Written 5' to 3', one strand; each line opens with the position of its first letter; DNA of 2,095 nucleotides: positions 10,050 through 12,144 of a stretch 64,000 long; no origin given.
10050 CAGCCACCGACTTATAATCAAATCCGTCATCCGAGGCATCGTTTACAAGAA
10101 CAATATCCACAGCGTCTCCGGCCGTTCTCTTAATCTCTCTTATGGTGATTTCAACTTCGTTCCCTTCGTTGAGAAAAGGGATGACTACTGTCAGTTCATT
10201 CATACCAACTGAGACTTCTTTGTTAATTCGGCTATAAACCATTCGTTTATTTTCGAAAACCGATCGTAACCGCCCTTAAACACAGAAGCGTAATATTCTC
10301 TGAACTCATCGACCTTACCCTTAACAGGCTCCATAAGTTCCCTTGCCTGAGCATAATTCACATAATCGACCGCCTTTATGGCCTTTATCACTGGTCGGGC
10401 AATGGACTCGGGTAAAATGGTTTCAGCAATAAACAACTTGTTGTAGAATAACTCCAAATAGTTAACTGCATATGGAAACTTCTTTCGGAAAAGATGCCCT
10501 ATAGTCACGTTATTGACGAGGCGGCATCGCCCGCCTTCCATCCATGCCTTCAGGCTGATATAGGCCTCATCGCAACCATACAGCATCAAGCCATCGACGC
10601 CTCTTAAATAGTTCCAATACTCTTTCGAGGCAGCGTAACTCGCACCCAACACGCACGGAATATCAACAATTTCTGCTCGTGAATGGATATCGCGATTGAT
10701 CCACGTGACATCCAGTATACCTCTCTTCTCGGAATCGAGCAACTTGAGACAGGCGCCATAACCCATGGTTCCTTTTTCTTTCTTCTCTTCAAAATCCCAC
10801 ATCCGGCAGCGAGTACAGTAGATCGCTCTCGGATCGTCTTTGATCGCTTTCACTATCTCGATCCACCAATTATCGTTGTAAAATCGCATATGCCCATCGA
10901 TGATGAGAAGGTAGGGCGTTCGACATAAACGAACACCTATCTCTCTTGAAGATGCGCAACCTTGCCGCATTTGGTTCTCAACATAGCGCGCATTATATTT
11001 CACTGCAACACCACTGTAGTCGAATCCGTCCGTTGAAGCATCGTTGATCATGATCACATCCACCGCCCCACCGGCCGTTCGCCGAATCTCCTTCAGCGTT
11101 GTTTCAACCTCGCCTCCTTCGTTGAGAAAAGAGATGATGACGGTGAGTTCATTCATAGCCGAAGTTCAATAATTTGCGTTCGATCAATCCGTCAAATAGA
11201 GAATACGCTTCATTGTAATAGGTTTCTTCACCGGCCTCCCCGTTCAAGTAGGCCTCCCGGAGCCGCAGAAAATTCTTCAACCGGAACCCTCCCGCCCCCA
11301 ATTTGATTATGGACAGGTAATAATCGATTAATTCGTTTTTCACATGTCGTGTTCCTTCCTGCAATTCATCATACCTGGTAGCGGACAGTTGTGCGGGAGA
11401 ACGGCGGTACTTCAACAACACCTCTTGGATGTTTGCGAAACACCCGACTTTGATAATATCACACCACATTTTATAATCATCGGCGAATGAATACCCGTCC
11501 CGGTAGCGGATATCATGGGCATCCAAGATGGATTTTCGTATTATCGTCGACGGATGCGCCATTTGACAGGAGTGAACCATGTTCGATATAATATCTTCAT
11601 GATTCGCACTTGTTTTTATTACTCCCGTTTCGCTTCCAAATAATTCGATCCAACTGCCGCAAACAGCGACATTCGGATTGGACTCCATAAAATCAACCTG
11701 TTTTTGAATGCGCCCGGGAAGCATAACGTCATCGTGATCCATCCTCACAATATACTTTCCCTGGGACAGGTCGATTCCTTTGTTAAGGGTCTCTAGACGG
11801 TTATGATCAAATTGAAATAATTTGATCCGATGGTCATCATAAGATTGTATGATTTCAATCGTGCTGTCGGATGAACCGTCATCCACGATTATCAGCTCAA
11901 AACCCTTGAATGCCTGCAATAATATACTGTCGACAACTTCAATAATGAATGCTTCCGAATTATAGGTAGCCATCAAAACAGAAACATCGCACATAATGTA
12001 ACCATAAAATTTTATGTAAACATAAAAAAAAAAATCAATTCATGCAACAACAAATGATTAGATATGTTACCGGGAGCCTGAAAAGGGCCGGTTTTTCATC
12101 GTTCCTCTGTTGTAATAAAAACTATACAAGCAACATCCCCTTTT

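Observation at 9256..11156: Tandem bacterial look-alikes of polypeptide GalNAc-transferases next to peptides with mucin-like Thr/Pro and Ser tails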

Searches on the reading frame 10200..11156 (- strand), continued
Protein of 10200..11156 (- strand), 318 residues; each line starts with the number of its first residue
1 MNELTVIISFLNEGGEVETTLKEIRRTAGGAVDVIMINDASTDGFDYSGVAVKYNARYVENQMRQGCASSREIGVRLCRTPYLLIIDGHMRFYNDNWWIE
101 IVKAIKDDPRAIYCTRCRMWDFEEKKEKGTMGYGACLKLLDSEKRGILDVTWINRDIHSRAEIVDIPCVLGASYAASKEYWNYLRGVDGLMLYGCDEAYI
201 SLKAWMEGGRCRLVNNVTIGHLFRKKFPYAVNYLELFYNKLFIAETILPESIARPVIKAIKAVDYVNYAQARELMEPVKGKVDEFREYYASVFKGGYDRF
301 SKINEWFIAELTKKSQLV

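Call 49: list_cluster_members(proteins=[P0001, P0002, P0003, P0044, P0071])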
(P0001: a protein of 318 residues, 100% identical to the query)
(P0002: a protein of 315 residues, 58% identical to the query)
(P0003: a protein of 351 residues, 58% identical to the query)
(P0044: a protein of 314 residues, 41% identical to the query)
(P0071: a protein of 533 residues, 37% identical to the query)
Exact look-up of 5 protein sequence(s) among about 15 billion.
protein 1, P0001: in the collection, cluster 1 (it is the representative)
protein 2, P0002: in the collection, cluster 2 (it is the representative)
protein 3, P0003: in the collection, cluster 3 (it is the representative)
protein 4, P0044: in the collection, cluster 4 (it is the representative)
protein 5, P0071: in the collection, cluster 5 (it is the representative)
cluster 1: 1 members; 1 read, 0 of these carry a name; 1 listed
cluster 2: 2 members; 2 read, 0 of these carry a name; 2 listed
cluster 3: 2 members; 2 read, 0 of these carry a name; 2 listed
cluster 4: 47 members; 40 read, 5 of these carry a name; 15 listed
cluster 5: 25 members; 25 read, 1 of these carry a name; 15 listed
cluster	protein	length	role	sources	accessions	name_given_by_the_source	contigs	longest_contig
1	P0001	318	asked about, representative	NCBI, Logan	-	-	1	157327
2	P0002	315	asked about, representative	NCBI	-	-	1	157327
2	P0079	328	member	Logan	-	-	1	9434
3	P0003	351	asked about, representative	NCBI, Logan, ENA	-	-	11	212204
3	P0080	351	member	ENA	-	-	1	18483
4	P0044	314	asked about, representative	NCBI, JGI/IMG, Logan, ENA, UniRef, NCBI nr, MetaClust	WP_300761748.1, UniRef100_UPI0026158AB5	glycosyltransferase family 2 protein [uncultured Parabacteroides sp.] | glycosyltransferase family 2 protein n=1 Tax=uncultured Parabacteroides sp. TaxID=512312 ... | \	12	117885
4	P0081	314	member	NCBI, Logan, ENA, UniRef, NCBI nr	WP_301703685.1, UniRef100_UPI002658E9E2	glycosyltransferase family 2 protein [uncultured Parabacteroides sp.] | glycosyltransferase family 2 protein n=2 Tax=uncultured Parabacteroides sp. TaxID=512312 ...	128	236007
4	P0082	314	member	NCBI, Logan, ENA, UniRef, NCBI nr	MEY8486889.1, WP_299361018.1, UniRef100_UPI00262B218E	glycosyltransferase family 2 protein [uncultured Parabacteroides sp.] | glycosyltransferase family 2 protein n=1 Tax=uncultured Parabacteroides sp. TaxID=512312 ...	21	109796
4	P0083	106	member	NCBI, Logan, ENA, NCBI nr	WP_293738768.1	glycosyltransferase [uncultured Parabacteroides sp.]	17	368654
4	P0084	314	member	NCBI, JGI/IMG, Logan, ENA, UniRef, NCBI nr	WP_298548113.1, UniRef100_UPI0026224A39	glycosyltransferase [uncultured Parabacteroides sp.] | glycosyltransferase n=1 Tax=uncultured Parabacteroides sp. TaxID=512312 ...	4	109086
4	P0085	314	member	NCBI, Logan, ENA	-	-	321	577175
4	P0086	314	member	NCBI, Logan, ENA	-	-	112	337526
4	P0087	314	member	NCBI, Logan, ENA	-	-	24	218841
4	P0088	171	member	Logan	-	-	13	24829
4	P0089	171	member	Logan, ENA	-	-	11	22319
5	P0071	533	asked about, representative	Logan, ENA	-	-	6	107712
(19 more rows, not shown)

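Call 60: search_protein_representatives(alignment_id=A1)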
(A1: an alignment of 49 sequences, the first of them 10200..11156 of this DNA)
Query: 49 sequences, 336 profile positions. Proteins with E-value up to 0.001 (for the whole library): 151157; up to 1e-10: 6657; up to 1e-30: 690. The best 150 are listed.
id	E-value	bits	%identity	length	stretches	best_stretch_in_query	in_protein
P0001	2.2e-136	470.8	-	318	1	4-320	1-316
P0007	1.5e-131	454.9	-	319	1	4-315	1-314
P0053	2.9e-127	440.8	-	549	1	1-320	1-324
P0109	1.2e-126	438.8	-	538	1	6-321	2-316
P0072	3.1e-125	434.1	-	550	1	4-321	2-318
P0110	3.3e-125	434.1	-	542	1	4-327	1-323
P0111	1.4e-124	432.0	-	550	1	4-333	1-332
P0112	1.5e-123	428.6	-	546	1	7-322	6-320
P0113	2.3e-123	428.0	-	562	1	1-330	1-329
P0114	3.8e-123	427.3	-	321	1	4-317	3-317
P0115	6.7e-123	426.5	-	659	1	4-330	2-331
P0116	2.6e-121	421.2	-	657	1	5-320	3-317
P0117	4.7e-121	420.4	-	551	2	5-310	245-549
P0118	5.2e-121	420.2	-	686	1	5-322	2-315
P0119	2.8e-120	417.8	-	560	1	3-322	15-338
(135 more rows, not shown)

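Call 67: find_encoding_contigs(protein=P0001, flank=1000, max_places=3)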
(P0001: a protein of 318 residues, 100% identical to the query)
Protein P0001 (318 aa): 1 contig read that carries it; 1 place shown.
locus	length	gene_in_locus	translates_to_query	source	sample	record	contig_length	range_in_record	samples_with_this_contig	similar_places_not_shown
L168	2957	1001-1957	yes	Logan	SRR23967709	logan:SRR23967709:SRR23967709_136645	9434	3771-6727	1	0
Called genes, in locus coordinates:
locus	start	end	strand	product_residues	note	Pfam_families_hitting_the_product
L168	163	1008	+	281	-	PF00535:Glycos_transf_2, PF10111:Glyco_tranf_2_2, PF13641:Glyco_tranf_2_3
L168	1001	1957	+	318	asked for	PF00535:Glycos_transf_2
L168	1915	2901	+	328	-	PF00535:Glycos_transf_2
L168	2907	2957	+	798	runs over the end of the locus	PF13620:CarboxypepD_reg, PF13715:CarbopepD_reg_2, PF14905:OMP_b-brl_3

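Call 74: search_dna_similar(query=window:10200-11156:-, collection=plasmids, mode=protein, max_evalue=1e-10, max_rows=10)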
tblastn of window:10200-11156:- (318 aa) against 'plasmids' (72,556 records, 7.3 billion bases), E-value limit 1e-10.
Records with a match: 1; places in all: 1; records where one place covers at least 80% of the query: 0.
Best place of each record, by identity: <60% 1.
By first word of the organism name: Cytobacillus 1.
By predicted mobility (MOB-suite, as given by PLSDB): non-mobilizable 1.
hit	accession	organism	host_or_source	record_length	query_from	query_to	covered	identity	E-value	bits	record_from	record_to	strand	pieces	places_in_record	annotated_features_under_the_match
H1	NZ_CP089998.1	Cytobacillus spongiae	sponge,Pure culture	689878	2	244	76%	25.4%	9e-12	73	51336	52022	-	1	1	glycosyltransferase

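Call 75: get_annotated_region(hit=H1, flank=8000)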
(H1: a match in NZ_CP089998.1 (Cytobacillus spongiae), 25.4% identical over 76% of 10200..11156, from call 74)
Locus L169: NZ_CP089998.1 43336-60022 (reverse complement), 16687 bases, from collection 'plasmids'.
description: Cytobacillus spongiae strain CY-G plasmid unnamed, complete sequence
organism: Cytobacillus spongiae (NCBI taxid 2901381)
taxonomy: Bacteria; Bacillota; Bacilli; Bacillales; Bacillaceae; Cytobacillus; Cytobacillus spongiae
host: -; source: sponge,Pure culture; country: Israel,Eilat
typing (MOB-suite, as given by PLSDB): non-mobilizable
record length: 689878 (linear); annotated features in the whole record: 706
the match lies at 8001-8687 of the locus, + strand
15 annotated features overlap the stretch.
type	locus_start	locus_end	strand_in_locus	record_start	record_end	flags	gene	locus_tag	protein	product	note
CDS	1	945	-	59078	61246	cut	-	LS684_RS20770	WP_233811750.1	DNA topoisomerase III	-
CDS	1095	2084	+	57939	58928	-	-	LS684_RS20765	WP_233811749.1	YeiH family protein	-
CDS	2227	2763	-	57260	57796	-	-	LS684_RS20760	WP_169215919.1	outer spore coat protein CotE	-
CDS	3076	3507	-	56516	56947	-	-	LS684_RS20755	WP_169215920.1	RicAFT regulatory complex protein RicA family protein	-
CDS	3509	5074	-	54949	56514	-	miaB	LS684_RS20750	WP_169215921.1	tRNA (N6-isopentenyl adenosine(37)-C2)-methylthiotransferase MiaB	GO:0006400 - tRNA modification [Evidence IEA]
CDS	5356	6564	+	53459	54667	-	-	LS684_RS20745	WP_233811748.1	hypothetical protein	-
CDS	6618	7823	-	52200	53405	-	-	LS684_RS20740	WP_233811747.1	hypothetical protein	-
CDS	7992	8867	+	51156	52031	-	-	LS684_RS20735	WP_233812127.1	glycosyltransferase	-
CDS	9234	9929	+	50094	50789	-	-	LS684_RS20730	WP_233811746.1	galactosyltransferase-related protein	-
CDS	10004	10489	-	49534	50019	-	-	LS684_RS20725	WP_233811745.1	M67 family metallopeptidase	-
CDS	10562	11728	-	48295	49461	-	-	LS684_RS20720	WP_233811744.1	hypothetical protein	-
CDS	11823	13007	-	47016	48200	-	-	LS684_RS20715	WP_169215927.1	hypothetical protein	-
CDS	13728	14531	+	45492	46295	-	-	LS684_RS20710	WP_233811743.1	hypothetical protein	-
CDS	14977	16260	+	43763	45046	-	-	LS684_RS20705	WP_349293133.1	nucleotide sugar dehydrogenase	GO:0000271 - polysaccharide biosynthetic process [Evidence IEA]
CDS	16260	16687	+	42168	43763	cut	-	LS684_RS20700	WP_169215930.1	glycosyltransferase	-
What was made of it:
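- A Cytobacillus relative lies by cotE, other GTs and a nucleotide-sugar dehydrogenase (call 75).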

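Call 78: search_solved_structures(query=L169:7992-8867:+, max_evalue=0.001)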
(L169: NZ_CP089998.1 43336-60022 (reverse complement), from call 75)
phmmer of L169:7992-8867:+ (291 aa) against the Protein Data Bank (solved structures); distinct sequences matched with E-value up to 0.001: 27.
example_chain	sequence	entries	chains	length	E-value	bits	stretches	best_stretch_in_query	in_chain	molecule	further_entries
2d7i_A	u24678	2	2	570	6.8e-21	78.1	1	6-237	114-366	Polypeptide N-acetylgalactosaminyltransferase 10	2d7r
6e4r_A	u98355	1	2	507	1.3e-18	70.6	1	33-230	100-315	polypeptide N-acetylgalactosaminyltransferase 9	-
6e4q_A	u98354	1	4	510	1.4e-18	70.4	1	33-230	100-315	polypeptide N-acetylgalactosaminyltransferase 9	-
5nqa_A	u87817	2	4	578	1.7e-17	66.9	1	7-218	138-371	Polypeptide N-acetylgalactosaminyltransferase 4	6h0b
6s22_A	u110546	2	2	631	3.2e-17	66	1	7-238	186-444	Polypeptide N-acetylgalactosaminyltransferase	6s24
6pxu_A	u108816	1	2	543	4.8e-17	65.4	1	6-253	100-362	Polypeptide N-acetylgalactosaminyltransferase 12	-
1xhb_A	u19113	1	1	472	2.3e-16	63.2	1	20-219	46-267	Polypeptide N-acetylgalactosaminyltransferase 1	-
8v9q_A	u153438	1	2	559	3.7e-16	62.5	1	20-219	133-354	Polypeptide N-acetylgalactosaminyltransferase 1 soluble form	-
8uhv_A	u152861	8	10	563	4.6e-15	58.9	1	20-231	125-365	Glycosyl transferase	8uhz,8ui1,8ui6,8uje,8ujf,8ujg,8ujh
2ffu_A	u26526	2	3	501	6.5e-14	55.1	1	7-219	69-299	Polypeptide N-acetylgalactosaminyltransferase 2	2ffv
6egs_A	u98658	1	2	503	6.6e-14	55.1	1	7-219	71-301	Polypeptide N-acetylgalactosaminyltransferase 2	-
4d11_C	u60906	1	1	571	9.6e-14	54.6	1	7-218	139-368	POLYPEPTIDE GALNAC-TRANSFERASE T2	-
4d0t_A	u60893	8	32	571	9.6e-14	54.6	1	7-218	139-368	POLYPEPTIDE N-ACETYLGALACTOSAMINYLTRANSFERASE 2 | POLYPEPTIDE GALNAC-TRANSFERASE T2 | GALNAC-T2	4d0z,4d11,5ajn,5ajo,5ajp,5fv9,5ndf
6e7i_A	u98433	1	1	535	9.8e-14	54.6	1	7-219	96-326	Polypeptide N-acetylgalactosaminyltransferase 2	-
6nqt_A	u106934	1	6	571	1.2e-13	54.3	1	7-219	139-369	Polypeptide N-acetylgalactosaminyltransferase 2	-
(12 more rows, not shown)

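Call 81: predict_structure(alignment_id=A4)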
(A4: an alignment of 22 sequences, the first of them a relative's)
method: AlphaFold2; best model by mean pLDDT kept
length: 554 residues; sequences in the alignment: 22
mean_pLDDT: 80.3   pTM: 0.64
mean pLDDT of the five models: 80.3, 79.1, 78.3, 77.2, 76.9
residues with pLDDT >= 90: 260; 70-90: 132; 50-70: 98; < 50: 64
segments of 3 or more residues with pLDDT < 50: 434-447, 449-458, 475-477, 518-554
pLDDT, mean of each block of 10 residues (from residue 1): 96 96 97 98 97 98 95 98 97 95 97 93 74 91 85 90 94 93 97 93 98 95 82 94 97 95 93 97 98 96 87 61 72 66 81 79 88 86 65 78 86 73 61 50 48 44 60 52 62 64 71 58 39 45 38 31
secondary structure, 60 per line:
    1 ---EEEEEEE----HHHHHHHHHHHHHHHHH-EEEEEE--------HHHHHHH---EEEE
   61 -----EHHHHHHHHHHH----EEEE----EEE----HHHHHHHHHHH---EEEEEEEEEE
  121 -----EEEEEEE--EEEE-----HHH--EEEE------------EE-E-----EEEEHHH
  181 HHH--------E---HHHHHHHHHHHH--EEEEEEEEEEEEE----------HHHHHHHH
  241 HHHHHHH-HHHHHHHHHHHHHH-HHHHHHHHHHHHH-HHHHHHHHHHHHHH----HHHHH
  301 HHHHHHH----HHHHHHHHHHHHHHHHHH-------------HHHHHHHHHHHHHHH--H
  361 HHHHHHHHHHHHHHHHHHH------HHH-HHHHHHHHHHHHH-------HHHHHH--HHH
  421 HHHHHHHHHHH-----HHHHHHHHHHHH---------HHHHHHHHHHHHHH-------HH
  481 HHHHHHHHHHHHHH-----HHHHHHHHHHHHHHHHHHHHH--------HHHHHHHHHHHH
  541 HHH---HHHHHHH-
elements in order: E4-10 H15-31 E33-38 H47-53 E57-60 H67-77 E82-85 E90-92 H97-107 E111-120 E126-132 E135-138 E149-152 E174-177 H178-183 H196-207 E210-222 H233-247 H249-262 H264-276 H278-291 H296-307 H312-329 H343-357 H360-379 H390-402 H410-415 H418-431 H437-448 H458-471 H479-494 H500-520 H529-543 H547-553
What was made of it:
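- Tried and rejected: I did not search with it or interpret it (call 81).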

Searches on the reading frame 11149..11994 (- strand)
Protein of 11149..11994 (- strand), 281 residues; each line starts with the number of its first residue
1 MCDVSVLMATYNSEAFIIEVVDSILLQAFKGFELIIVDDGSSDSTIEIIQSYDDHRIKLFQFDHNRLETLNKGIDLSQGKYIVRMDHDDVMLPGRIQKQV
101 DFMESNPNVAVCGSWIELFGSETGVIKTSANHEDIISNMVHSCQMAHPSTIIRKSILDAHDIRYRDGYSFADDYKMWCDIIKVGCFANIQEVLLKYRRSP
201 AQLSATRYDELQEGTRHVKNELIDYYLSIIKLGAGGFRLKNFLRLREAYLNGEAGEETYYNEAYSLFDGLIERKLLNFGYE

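Call 3: search_protein_families(library=pfam, proteins=[window:11149-11994:-], max_evalue=0.01)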
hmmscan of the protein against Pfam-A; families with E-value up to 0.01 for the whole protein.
window:11149-11994:- (281 aa): 3 families
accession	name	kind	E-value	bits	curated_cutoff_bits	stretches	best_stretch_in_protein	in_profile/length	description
PF00535.33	Glycos_transf_2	-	2.4e-30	106.1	23.3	1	5-129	1-129/168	Glycosyl transferase family 2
PF13641.12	Glyco_tranf_2_3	-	2.6e-10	41.1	27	1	4-116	3-122/230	Glycosyltransferase like family 2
PF10111.15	Glyco_tranf_2_2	-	2e-09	37.8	27.3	1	8-129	4-137/276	Glycosyltransferase like family 2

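Call 4: search_protein_families(library=ncbifam, proteins=[window:11149-11994:-], max_evalue=0.01)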
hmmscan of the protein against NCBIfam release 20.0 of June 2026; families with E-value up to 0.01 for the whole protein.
window:11149-11994:- (281 aa): 24 families
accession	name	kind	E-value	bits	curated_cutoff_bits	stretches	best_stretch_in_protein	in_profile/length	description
NF053739.1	GlytfEpsEBac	equivalog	3.7e-29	101.5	450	1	3-199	2-205/265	glycosyltransferase EpsE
NF047683.1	TeichurnBiosyTuaG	equivalog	7.7e-24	84.7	400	1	4-208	8-215/252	teichuronic acid biosynthesis protein TuaG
NF007482.0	PRK10073.1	equivalog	6.8e-17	61.5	423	1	3-113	7-121/334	glycosyltransferase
TIGR03937.1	PgaC_IcaA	equivalog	1.3e-14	54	422.3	1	3-111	46-159/407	poly-beta-1,6-N-acetyl-D-glucosamine synthase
NF050050.1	ProtGlycPglI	equivalog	2.5e-14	53.4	500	1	2-101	2-106/306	GalNAc(5)-diNAcBac-PP-undecaprenol beta-1,3-glucosyltransferase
TIGR04017.1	WcaA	equivalog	1.5e-12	47.7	495.75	1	4-97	7-104/279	colanic acid biosynthesis glycosyltransferase WcaA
NF007453.0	PRK10018.1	equivalog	2.2e-12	47.2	382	1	4-97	8-105/280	colanic acid biosynthesis glycosyltransferase WcaA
NF041394.1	GtaseAglG_Halo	equivalog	3.9e-11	42.8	440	1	3-115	2-119/304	glucosyl-dolichyl phosphate glucuronosyltransferase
NF041875.1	EPS_EpsD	equivalog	2e-10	40.6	370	1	4-113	1-114/325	exopolysaccharide biosynthesis glycosyltransferase EpsD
NF038302.1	EPS_HpsE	equivalog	2.5e-10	39.8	300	1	3-117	2-125/307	hormogonium polysaccharide biosynthesis glycosyltransferase HpsE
TIGR03111.1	glyc2_xrt_Gpos1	hypoth_equivalog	3.1e-10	39.4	363.95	1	3-112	50-165/439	TIGR03111 family XrtG-associated glycosyltransferase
TIGR04009.1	wcaE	equivalog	7.8e-10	38.4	369.2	1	31-196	33-195/248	colanic acid biosynthesis glycosyltransferase WcaE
TIGR04283.1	glyco_like_mftF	equivalog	5.1e-09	36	182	1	4-104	1-97/221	TIGR04283 family arsenosugar biosynthesis glycosyltransferase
NF038299.1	EPS_HpsN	equivalog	2.2e-08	33.5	425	1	4-112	3-116/317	hormogonium polysaccharide biosynthesis glycosyltransferase HpsN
NF047588.1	GlcsyltransPgfSStrep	equivalog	4e-08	32.8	500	1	4-101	3-108/308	glycosyltransferase PgfS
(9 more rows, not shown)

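Call 55: search_solved_structures(query=window:11149-11994:-, max_evalue=0.00001)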
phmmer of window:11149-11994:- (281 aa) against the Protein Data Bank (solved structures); distinct sequences matched with E-value up to 0.00001: 16.
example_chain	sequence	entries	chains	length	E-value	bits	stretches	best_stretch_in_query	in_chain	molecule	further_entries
2z87_A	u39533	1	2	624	2.2e-17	66.6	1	4-214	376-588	Chondroitin synthase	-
2z86_A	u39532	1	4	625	2.2e-17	66.5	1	4-214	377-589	Chondroitin synthase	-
1h7l_A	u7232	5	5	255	1.4e-15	60.6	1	4-159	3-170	SPORE COAT POLYSACCHARIDE BIOSYNTHESIS PROTEIN SPSA | PROTEIN (SPORE COAT POLYSACCHARIDE BIOSYNTHESIS PROTEIN SPSA)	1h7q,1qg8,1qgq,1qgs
8vh7_A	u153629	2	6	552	1.9e-12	50.4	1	4-127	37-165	Heparosan synthase B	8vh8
8viw_A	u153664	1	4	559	1.9e-12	50.3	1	4-127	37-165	Heparosan synthase B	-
5hea_A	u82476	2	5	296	2.4e-11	46.7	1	4-99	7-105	Putative glycosyltransferase (GalT1)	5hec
5tze_C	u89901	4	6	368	2.2e-10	43.6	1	4-174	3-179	Glycosyl transferase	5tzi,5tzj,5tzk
6p61_A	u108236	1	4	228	2.4e-10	43.5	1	4-111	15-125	Glycosyltransferase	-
5tz8_A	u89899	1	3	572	4.2e-10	42.7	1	4-174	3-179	Glycosyl transferase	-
9omj_A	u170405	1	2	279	6.1e-10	42.1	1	3-96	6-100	Glycosyltransferase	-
9omm_A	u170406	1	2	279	6.4e-10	42.1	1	3-96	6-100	Glycosyltransferase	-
9omh_A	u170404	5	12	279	6.5e-10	42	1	3-96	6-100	Glycosyltransferase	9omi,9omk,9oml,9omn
6h1j_A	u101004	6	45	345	2.5e-09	40.1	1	3-175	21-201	Probable ss-1,3-N-acetylglucosaminyltransferase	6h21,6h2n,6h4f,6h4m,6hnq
8bz4_A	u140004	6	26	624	5.1e-09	39.1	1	4-169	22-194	Glycosyltransferase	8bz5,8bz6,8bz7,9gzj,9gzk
8bz8_A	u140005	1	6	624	7.8e-09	38.5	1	4-168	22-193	Glycosyltransferase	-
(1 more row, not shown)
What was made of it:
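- It hits chondroitin synthase and SpsA instead (call 55).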
